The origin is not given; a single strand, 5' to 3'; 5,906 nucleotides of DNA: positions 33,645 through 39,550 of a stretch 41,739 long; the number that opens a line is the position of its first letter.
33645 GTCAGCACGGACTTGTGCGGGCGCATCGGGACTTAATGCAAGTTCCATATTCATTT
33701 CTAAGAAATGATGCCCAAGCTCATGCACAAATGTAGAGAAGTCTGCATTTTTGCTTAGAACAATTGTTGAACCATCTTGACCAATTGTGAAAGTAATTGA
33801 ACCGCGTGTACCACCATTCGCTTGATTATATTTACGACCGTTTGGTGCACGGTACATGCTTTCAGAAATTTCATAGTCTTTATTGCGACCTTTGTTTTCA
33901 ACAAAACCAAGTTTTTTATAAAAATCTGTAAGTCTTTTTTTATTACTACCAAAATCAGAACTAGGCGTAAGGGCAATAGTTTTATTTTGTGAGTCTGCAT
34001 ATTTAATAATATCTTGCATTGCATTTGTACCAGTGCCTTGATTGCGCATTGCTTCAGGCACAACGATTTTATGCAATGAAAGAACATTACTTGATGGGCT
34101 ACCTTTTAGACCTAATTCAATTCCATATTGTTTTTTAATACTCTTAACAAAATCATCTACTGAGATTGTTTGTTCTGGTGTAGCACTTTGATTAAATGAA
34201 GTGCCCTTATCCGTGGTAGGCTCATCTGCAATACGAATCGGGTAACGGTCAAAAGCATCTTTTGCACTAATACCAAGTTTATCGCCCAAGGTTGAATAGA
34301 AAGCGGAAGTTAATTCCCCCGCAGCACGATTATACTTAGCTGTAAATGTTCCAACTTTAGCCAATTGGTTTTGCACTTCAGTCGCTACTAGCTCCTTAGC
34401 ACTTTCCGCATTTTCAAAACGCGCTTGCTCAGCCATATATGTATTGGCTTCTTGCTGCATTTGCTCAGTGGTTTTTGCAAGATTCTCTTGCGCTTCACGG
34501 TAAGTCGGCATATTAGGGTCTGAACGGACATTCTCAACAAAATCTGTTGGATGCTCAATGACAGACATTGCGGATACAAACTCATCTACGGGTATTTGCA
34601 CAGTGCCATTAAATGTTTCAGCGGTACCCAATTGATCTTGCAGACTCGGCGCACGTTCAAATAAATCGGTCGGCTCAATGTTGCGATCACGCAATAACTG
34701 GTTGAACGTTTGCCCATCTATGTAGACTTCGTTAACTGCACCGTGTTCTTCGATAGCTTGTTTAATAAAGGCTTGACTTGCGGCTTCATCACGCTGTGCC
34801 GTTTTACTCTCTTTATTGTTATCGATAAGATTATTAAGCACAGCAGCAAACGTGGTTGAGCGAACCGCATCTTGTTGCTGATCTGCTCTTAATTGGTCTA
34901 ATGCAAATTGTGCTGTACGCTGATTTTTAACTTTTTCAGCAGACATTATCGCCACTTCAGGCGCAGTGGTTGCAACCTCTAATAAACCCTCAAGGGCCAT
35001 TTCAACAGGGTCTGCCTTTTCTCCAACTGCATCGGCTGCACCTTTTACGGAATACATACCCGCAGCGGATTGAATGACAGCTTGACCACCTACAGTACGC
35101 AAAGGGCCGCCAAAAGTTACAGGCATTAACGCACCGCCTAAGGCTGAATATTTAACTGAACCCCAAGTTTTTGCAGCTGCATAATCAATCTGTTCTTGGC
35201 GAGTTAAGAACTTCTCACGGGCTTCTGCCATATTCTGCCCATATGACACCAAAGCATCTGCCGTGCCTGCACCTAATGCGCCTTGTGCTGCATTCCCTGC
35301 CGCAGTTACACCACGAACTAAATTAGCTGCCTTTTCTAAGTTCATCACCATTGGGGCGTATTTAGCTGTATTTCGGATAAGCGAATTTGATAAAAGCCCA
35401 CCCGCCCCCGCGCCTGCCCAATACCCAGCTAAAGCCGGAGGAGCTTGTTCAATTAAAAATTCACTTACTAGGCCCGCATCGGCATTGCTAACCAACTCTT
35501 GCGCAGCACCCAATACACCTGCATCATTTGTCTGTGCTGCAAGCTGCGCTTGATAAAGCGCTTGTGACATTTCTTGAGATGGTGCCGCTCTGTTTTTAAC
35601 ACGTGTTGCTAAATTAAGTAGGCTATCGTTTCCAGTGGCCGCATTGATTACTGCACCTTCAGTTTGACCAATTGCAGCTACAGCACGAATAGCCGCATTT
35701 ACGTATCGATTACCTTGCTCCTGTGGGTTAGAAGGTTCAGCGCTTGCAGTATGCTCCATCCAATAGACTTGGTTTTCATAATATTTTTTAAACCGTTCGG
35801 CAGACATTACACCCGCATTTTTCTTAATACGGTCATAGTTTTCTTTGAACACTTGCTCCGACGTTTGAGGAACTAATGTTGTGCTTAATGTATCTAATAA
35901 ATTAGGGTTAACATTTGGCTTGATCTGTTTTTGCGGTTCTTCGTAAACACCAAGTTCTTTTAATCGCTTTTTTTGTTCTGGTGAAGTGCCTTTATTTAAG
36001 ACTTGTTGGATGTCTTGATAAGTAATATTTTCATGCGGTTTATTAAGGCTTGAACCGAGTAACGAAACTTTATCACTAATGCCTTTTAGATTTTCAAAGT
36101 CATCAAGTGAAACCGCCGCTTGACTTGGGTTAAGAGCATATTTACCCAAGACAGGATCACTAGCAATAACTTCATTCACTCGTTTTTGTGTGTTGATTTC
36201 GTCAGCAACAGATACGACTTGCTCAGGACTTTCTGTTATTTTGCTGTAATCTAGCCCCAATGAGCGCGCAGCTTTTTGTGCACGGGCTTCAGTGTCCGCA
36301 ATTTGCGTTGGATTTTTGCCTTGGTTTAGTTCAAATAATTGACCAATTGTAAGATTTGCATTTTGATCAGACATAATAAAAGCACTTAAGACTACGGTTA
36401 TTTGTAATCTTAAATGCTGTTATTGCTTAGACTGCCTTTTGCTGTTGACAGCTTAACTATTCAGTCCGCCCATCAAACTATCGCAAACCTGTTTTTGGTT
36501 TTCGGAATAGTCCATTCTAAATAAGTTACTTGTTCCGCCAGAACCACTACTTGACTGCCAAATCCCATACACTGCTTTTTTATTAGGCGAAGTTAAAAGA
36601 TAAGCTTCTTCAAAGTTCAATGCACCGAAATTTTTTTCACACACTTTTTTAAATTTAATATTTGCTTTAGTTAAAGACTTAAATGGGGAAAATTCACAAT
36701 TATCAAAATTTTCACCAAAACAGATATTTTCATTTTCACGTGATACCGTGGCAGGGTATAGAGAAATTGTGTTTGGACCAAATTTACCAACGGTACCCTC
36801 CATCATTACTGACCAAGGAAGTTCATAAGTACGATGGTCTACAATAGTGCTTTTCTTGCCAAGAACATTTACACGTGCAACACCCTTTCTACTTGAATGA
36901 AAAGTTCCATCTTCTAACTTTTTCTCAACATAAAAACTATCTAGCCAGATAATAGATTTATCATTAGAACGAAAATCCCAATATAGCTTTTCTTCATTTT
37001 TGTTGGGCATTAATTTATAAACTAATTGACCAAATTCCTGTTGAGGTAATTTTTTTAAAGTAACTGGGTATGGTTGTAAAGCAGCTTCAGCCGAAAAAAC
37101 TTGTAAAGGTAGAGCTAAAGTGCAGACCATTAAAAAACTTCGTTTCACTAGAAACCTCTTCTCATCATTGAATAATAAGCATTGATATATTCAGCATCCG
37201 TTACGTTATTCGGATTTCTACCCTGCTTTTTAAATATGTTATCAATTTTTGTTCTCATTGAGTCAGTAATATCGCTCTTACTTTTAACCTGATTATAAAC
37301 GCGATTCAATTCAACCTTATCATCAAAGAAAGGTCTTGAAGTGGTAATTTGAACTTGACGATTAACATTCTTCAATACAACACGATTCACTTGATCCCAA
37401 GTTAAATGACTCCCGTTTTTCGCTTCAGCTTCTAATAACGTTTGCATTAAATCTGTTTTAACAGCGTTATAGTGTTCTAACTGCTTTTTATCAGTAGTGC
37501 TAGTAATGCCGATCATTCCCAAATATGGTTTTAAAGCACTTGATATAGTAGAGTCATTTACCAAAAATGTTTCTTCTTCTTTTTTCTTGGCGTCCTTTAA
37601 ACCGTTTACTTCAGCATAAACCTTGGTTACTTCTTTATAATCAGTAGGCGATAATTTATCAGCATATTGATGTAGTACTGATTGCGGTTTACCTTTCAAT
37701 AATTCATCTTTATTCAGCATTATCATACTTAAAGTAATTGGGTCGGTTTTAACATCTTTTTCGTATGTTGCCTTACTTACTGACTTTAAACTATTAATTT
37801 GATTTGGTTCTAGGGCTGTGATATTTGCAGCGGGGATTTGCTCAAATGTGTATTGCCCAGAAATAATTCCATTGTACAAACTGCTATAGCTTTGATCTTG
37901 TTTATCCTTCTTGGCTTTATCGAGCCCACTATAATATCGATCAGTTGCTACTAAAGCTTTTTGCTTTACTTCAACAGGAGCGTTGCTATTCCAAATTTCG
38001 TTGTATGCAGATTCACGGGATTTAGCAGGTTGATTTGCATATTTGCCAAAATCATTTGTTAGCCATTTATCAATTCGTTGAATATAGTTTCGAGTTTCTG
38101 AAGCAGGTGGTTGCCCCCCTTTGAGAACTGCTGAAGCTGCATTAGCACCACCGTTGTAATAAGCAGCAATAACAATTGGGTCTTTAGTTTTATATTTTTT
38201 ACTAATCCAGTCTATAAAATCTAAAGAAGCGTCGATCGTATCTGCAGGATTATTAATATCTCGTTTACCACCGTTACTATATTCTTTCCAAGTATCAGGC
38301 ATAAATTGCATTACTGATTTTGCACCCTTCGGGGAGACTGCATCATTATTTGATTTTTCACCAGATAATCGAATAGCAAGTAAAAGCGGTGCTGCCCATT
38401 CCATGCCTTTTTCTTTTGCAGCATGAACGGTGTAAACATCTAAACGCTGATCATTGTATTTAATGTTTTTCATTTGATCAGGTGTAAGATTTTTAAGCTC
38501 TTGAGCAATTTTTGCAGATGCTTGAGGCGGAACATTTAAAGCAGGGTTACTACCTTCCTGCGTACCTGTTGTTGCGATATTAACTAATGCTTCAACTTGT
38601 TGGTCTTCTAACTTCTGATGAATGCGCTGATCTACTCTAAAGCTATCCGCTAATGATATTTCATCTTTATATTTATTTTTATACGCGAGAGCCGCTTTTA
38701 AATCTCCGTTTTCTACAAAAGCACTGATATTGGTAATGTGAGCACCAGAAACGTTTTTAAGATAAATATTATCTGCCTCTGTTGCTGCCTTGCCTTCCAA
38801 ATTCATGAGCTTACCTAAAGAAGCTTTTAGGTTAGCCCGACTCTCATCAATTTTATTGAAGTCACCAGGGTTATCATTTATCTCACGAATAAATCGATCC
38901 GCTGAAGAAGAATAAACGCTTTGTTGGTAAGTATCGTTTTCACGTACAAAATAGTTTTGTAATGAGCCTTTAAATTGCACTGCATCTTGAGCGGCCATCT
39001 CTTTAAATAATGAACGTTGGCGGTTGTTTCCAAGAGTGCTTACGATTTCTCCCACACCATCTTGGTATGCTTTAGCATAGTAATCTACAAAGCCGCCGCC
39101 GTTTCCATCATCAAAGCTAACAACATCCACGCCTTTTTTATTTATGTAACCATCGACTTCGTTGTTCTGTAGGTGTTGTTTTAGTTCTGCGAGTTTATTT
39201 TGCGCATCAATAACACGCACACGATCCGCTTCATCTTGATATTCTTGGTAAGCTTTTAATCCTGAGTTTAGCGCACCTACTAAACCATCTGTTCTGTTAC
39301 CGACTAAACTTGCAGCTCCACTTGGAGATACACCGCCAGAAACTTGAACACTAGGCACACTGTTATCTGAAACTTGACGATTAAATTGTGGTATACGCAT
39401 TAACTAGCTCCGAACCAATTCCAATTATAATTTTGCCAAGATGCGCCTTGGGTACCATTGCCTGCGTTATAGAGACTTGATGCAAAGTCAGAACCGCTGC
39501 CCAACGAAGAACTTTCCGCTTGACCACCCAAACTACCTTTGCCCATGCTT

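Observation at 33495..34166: The giant ejection protein embeds a GNAT acetyltransferase-like module and an HExxH metallopeptidase-like module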

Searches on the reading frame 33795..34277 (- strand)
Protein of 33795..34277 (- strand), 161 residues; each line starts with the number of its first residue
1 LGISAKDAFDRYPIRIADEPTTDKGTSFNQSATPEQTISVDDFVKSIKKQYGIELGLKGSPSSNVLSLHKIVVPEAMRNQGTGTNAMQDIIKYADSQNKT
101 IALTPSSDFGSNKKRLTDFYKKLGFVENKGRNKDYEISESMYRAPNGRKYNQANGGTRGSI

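Call 18: search_protein_families(library=pfam, proteins=[window:33795-34277:-], max_evalue=0.1)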
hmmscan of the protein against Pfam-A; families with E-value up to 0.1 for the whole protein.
seq(161 aa): 4 families
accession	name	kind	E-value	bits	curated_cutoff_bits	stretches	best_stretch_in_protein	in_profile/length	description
PF00583.31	Acetyltransf_1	-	2.6e-05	24.9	20.7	1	62-125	56-116/116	Acetyltransferase (GNAT) family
PF13508.13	Acetyltransf_7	-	3.1e-05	24.7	27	1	66-127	30-84/84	Acetyltransferase (GNAT) domain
PF13673.13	Acetyltransf_10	-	0.00048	20.5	23.6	1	67-128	53-110/128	Acetyltransferase (GNAT) domain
PF14542.12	Acetyltransf_CG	-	0.0038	17.8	30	1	63-103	22-62/80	GCN5-related N-acetyl-transferase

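Call 47: search_solved_structures(query=A2, max_evalue=1, show_alignments=2)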
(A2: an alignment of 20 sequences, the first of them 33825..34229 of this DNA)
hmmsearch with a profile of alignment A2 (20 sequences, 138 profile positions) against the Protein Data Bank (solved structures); distinct sequences matched with E-value up to 1: 36.
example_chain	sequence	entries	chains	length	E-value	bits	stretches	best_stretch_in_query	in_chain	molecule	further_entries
7on8_A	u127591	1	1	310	0.00037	23.5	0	56-76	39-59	SAKe6AR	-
1xeb_A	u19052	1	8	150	0.002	21.1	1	47-111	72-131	hypothetical protein PA0115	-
8osp_A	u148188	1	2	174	0.0023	20.9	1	47-112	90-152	N-acetyltransferase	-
1u6m_A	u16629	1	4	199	0.0035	20.3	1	38-96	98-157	acetyltransferase, GNAT family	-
5z6n_A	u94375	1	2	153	0.0078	19.2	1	49-112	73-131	Protein ElaA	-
5jph_A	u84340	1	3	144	0.013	18.5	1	47-87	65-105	Acetyltransferase SACOL1063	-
5jq4_A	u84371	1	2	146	0.013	18.4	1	47-87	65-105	Acetyltransferase SACOL1063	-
1y9w_A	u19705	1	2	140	0.016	18.2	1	50-114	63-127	Acetyltransferase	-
2bei_A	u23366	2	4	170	0.039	16.9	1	47-83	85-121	Diamine acetyltransferase 2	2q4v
5xxr_A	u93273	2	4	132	0.053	16.5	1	41-75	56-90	Protein RibT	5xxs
6iuf_A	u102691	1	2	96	0.058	16.4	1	47-106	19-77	protein-a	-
1tiq_A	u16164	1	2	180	0.058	16.4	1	48-112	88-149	Protease synthase and sporulation negative regulatory protein PAI 1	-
7dai_A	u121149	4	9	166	0.083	15.9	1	35-110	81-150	Serotonin N-acetyltransferase 1, chloroplastic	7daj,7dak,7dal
6k5m_A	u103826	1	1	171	0.092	15.7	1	35-110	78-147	Serotonin N-acetyltransferase 1, chloroplastic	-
1yr0_A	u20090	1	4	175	0.12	15.4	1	55-86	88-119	phosphinothricin acetyltransferase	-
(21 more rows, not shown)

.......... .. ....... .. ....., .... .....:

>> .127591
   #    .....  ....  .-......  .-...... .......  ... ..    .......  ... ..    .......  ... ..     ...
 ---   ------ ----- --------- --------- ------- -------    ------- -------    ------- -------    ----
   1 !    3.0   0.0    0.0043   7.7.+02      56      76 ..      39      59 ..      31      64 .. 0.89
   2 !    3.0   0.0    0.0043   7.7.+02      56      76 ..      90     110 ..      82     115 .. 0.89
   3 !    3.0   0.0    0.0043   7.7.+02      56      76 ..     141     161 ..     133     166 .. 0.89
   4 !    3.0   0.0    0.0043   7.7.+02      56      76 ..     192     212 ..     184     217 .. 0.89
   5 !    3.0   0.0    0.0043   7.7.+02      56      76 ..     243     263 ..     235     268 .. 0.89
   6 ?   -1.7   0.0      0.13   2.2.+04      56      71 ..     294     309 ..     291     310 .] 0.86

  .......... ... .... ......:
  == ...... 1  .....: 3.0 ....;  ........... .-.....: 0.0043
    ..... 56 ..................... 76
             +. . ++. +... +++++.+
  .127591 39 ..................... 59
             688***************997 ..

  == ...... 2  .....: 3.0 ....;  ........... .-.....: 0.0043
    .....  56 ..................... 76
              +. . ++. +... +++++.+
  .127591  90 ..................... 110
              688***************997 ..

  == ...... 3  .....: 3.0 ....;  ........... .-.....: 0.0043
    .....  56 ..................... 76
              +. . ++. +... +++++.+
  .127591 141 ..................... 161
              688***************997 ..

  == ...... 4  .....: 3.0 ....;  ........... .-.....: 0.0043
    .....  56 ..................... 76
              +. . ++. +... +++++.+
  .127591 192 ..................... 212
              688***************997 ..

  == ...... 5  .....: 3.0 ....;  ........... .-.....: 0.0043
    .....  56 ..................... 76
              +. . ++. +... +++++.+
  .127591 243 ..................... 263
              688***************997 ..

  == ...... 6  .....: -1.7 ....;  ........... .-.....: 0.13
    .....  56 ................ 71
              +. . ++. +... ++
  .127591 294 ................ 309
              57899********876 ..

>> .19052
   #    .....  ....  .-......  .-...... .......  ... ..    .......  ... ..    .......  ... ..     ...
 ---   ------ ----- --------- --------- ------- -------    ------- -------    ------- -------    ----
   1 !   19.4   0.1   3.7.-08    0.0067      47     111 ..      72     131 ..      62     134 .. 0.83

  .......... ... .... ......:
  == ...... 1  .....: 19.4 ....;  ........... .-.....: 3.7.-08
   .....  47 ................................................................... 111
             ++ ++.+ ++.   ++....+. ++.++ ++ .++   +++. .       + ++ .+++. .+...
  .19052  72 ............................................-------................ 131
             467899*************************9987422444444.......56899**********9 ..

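Call 53: predict_structure(alignment_id=A2)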
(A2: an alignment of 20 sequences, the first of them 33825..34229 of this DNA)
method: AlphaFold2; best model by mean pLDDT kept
length: 135 residues; sequences in the alignment: 20
mean_pLDDT: 85.9   pTM: 0.75
mean pLDDT of the five models: 85.9, 85.2, 84.5, 83.8, 80.8
residues with pLDDT >= 90: 88; 70-90: 24; 50-70: 22; < 50: 1
segments of 3 or more residues with pLDDT < 50: none
pLDDT, mean of each block of 10 residues (from residue 1): 56 58 94 96 92 93 93 95 94 85 95 86 93 58
secondary structure, 60 per line:
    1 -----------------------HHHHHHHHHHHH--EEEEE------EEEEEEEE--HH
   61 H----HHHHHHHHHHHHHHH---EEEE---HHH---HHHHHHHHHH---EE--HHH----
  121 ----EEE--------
elements in order: H24-35 E38-42 E49-56 H66-80 E84-87 H97-106 E125-127

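Call 55: fold_search(model_id=the predicted structure, library=pdb)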
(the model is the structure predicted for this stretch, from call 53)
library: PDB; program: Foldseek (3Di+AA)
matches with E <= 10: 1024; with E <= 0.001: 1
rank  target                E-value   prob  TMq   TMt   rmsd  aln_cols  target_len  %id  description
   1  1tiq_B                7.1e-04  1.00  0.47  0.39   7.2       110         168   20  Crystal Structure of an Acetyltransferase (PaiA) in complex with CoA and DTT from Bacillus subtilis, Northeast Structu (released 2004-07-13)
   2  4pv6_F                1.1e-03  1.00  0.47  0.43   6.0        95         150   26  Crystal Structure Analysis of Ard1 from Thermoplasma volcanium (released 2015-01-21)
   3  4pv6_C                1.3e-03  1.00  0.46  0.41   7.5       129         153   19  Crystal Structure Analysis of Ard1 from Thermoplasma volcanium (released 2015-01-21)
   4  3d8p_A                1.3e-03  1.00  0.52  0.45   3.2        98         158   23  Crystal structure of acetyltransferase of GNAT family (NP_373092.1) from STAPHYLOCOCCUS AUREUS MU50 at 2.20 A resoluti (released 2008-10-28)
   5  2ob0_C                1.3e-03  1.00  0.47  0.39   7.3       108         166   17  Human MAK3 homolog in complex with Acetyl-CoA (released 2006-12-26)
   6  5trm_G                1.6e-03  1.00  0.52  0.43   4.8       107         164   18  Crystal structure of human GCN5 histone acetyltransferase domain (released 2017-12-06)
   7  6gtr_A                1.8e-03  1.00  0.43  0.37   6.1        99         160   16  Structure of the AtaT Y144F mutant toxin bound to the C-terminus of the antitoxin AtaR and Acetyl-CoA (released 2019-03-06)
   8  8h66_E                2.0e-03  1.00  0.52  0.45   5.7       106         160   19  Crystal structure of human GCN5 histone acetyltransferase domain bound with propionyl-CoA (released 2023-05-03)
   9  5trm_Q                2.0e-03  1.00  0.51  0.45   5.4       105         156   19  Crystal structure of human GCN5 histone acetyltransferase domain (released 2017-12-06)
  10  2psw_A                2.1e-03  1.00  0.47  0.41   6.8        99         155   16  Human MAK3 homolog in complex with CoA (released 2007-06-05)
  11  3efa                  2.1e-03  1.00  0.45  0.42   4.7        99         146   15  Crystal structure of putative N-acetyltransferase from Lactobacillus plantarum (released 2008-09-23)
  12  8iym_A                2.1e-03  1.00  0.48  0.42   7.9       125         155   22  Crystal structure of a protein acetyltransferase, HP0935 (released 2024-04-10)
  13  6wf5_A                2.1e-03  1.00  0.44  0.37   8.8       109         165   15  Crystal structure of human Naa50 in complex with a truncated cofactor derived inhibitor (compound 2) (released 2020-07-01)
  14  8h6c_E                2.4e-03  1.00  0.52  0.44   5.7       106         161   19  Crystal structure of human GCN5 histone acetyltransferase domain bound with malonyl-CoA (released 2023-05-03)
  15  4x5k_A                2.4e-03  1.00  0.47  0.42   6.8        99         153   16  Human NAA50 complex with coenzyme A and an acetylated peptide (released 2015-12-16)
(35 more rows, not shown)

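Call 88: search_protein_families(library=ncbifam, proteins=[window:33825-34229:-], max_evalue=0.1)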
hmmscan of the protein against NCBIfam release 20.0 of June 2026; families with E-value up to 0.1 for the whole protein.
window:33825-34229:- (135 aa): 5 families
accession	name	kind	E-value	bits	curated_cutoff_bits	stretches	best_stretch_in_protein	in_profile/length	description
NF041716.1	HxA_phane_GNAT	equivalog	0.00021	21.2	250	1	45-115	78-146/152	cyclophane-containing RiPP N-acetyltransferase HaaN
TIGR01575.1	rimI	equivalog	0.00062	19.9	86.4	1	51-120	57-123/132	ribosomal protein S18-alanine N-acetyltransferase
NF053587.1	SpmdActasePaiA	equivalog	0.019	14.7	250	1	48-112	89-150/172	spermidine/spermine N(1)-acetyltransferase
NF040503.1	resist_ArsN1a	equivalog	0.062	13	170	1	54-111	81-135/159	arsinothricin resistance N-acetyltransferase ArsN1 family A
NF043067.1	AAC_6p_group_E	equivalog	0.069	13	140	1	42-112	63-130/140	aminoglycoside 6'-N-acetyltransferase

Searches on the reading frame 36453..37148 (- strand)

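Call 10: search_protein_families(library=pfam, proteins=[window:36453-37148:-], max_evalue=1)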
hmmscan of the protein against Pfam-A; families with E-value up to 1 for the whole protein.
window:36453-37148:- (231 aa): 2 families
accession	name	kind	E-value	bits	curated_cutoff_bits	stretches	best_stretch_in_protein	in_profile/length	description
PF14481.13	Fimbrial_PilY2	-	0.11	12.6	25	1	96-119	16-39/75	Type 4 fimbrial biogenesis protein PilY2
PF17428.7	DUF5412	-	0.19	12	25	1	43-73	70-98/118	Family of unknown function (DUF5412)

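Call 11: search_protein_families(library=phrogs, proteins=[window:36453-37148:-], max_evalue=0.001)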
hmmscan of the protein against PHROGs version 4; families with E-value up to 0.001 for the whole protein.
window:36453-37148:- (231 aa): 1 family
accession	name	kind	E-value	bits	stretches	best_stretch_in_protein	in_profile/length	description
phrog_24752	-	unknown function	1.1e-84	284.6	1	8-229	14-234/234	-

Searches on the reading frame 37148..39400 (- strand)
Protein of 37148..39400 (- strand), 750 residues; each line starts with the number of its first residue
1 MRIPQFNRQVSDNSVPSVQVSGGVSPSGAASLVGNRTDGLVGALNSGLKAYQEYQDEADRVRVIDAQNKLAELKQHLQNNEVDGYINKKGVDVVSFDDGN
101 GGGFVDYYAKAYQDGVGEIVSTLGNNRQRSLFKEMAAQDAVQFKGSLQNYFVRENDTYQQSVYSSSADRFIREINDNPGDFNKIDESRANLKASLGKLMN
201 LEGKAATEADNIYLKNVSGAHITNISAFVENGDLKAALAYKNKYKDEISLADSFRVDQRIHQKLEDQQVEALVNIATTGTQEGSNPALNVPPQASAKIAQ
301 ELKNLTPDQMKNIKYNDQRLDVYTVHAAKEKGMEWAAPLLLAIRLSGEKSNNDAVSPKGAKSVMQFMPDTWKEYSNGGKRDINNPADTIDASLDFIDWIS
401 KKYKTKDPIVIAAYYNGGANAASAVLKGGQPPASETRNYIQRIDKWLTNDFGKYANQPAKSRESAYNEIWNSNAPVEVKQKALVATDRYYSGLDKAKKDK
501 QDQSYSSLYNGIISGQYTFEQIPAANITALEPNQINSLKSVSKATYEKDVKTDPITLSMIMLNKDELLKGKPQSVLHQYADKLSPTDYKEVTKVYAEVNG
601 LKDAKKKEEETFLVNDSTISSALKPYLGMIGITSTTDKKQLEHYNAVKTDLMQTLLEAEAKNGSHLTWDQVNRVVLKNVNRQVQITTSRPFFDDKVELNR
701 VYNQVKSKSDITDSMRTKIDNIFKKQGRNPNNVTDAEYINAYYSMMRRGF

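Call 10: search_protein_families(library=pfam, proteins=[window:37148-39400:-], max_evalue=1)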
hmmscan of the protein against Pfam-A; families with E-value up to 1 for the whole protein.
window:37148-39400:- (750 aa): 3 families
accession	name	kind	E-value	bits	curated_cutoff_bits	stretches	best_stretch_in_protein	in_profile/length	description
PF01464.25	SLT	-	2.6e-09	37.1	21.3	1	335-423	12-103/117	Transglycosylase SLT domain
PF19489.4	SLT_4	-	0.049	13.7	27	1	362-412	87-136/184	Transglycosylase SLT domain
PF00215.30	OMPdecase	-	0.11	12.8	27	1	207-308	66-174/221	Orotidine 5'-phosphate decarboxylase / HUMPS family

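Call 11: search_protein_families(library=phrogs, proteins=[window:37148-39400:-], max_evalue=0.001)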
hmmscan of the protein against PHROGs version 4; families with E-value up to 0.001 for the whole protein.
window:37148-39400:- (750 aa): 9 families
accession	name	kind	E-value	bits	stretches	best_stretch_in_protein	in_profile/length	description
phrog_10475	-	lysis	3.9e-289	962.2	1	1-749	2-699/700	endolysin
phrog_342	-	head and packaging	6.2e-11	42.1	1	319-480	14-174/1235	internal virion protein with endolysin domain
phrog_1044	-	lysis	3e-10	40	1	3-425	4-335/900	endolysin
phrog_11561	-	unknown function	3.1e-10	40.1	1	270-446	274-454/853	-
phrog_2013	-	tail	4.2e-08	33.4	1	330-447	476-589/657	lytic tail protein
phrog_669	-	lysis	1.1e-07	30.6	1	263-728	863-1299/1946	endolysin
phrog_14342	-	tail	2.4e-06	28.4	1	338-441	156-266/272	lytic tail fiber protein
phrog_36437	-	unknown function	1.5e-05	25.4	0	33-177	27-163/374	-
phrog_28014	-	unknown function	4.2e-05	24.3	1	339-453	50-161/224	-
